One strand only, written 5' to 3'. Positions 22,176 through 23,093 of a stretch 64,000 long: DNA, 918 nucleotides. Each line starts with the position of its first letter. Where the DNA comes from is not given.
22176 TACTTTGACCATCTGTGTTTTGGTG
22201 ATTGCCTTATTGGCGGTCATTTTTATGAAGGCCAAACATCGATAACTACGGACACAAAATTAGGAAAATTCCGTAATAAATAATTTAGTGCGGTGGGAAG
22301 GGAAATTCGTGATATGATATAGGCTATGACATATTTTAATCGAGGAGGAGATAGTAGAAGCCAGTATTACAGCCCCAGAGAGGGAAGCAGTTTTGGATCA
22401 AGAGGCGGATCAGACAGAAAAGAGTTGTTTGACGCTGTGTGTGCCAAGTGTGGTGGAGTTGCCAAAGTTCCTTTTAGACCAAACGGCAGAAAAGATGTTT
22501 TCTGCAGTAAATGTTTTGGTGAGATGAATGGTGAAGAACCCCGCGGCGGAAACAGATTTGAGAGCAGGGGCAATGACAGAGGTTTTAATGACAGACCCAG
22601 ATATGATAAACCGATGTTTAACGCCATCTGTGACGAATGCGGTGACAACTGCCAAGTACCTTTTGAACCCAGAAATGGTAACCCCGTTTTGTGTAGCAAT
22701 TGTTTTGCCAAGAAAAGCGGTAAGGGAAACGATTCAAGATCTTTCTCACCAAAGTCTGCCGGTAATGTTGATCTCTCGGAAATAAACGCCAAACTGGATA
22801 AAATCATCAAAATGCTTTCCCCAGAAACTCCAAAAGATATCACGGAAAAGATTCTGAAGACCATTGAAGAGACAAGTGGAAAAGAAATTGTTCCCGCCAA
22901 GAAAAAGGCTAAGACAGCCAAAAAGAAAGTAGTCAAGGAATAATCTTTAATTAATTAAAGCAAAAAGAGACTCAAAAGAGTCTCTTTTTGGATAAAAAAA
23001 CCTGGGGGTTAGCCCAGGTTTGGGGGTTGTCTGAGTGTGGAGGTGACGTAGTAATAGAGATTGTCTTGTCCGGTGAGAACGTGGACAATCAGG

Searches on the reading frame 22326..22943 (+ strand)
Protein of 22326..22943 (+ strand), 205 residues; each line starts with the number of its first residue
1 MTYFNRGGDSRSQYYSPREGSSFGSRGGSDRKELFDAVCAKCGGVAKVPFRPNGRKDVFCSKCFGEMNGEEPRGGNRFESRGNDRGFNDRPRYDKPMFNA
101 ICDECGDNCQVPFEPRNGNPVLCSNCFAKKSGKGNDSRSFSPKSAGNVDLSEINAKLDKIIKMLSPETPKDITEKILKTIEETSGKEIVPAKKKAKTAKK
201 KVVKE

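Call 20: search_protein_families(library=pfam, proteins=[window:22326-22943:+], max_evalue=0.001)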
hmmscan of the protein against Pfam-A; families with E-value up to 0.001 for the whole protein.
window:22326-22943:+ (205 aa): 1 family
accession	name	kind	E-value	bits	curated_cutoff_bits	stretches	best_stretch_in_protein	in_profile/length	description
PF23477.1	zf_Tbcl_2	-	4.7e-30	103.4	27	2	96-130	2-36/37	Probable treble clef zinc finger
